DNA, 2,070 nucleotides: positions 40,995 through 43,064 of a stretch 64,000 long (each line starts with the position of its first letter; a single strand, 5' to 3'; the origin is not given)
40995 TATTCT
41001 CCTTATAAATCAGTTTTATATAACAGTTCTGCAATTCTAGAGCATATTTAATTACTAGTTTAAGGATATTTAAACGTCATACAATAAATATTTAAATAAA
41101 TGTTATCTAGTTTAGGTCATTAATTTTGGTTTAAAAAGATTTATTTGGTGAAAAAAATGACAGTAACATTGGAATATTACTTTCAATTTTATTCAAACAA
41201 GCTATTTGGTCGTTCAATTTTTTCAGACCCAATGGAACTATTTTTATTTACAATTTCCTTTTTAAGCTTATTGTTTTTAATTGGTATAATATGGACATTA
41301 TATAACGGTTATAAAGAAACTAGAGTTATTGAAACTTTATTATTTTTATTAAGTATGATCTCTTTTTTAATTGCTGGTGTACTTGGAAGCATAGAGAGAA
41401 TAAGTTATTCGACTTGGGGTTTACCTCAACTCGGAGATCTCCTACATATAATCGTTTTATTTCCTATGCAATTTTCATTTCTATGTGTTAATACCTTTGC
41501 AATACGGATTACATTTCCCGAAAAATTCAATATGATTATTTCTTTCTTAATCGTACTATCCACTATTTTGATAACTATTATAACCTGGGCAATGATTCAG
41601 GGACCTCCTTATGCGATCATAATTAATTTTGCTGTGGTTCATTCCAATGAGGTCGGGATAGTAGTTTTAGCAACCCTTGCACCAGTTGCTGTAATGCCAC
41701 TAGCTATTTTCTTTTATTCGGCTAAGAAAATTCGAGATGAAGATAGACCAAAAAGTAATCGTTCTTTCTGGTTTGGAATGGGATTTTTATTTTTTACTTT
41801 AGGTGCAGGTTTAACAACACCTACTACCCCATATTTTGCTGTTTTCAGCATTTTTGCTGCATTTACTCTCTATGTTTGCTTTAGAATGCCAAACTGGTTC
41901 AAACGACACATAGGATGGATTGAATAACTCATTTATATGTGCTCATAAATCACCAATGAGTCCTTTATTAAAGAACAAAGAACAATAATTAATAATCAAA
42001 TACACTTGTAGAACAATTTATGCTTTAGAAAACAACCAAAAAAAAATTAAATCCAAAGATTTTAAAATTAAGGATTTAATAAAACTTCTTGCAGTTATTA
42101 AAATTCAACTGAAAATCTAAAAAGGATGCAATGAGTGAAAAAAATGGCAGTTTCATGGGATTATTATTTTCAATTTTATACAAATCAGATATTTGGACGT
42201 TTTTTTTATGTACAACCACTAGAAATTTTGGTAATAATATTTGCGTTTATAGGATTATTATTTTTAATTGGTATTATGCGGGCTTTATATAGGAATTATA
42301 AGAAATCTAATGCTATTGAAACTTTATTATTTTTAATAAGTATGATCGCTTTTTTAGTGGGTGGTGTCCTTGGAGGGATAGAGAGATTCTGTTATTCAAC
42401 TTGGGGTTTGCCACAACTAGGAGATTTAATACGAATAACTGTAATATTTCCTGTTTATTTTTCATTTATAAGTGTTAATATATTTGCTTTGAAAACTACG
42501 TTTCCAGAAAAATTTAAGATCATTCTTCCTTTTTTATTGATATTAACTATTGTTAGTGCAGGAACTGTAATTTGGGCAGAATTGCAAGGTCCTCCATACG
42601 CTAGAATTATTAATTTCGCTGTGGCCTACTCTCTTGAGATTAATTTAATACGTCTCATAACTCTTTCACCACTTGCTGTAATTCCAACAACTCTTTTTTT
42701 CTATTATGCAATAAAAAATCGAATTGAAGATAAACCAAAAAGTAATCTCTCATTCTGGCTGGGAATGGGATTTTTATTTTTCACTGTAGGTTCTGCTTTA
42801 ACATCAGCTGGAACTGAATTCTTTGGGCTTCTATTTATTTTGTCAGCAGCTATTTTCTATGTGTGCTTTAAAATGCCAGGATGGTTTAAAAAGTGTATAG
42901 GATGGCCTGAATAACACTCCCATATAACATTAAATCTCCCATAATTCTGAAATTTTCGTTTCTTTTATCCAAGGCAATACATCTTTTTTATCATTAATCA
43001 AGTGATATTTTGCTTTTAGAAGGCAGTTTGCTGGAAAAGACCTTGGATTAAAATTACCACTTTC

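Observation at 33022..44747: Candidate undescribed glycan sense-import-hydrolyse locus made entirely of paralogues (2 MFS, 2 microproteins, 3 GH-like enzymes, 2 7TM proteins)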

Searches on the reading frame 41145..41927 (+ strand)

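Call 3: search_protein_families(library=pfam, proteins=[window:41145-41927:+], max_evalue=0.01)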
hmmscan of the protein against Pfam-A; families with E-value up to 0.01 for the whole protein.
window:41145-41927:+ (260 aa): 1 family
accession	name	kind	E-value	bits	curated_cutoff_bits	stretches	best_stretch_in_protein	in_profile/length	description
PF24396.1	DUF7541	-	0.003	17.8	28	1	155-227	16-86/120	Family of unknown function (DUF7541)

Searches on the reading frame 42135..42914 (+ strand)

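Call 3: search_protein_families(library=pfam, proteins=[window:42135-42914:+], max_evalue=0.01)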
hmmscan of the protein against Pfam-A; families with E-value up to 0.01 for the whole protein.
window:42135-42914:+ (259 aa): 1 family
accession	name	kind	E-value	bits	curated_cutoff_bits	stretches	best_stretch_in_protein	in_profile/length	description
PF16883.10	DUF5080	-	0.0096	16.4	27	1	160-217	15-72/204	Domain of unknown function (DUF5080)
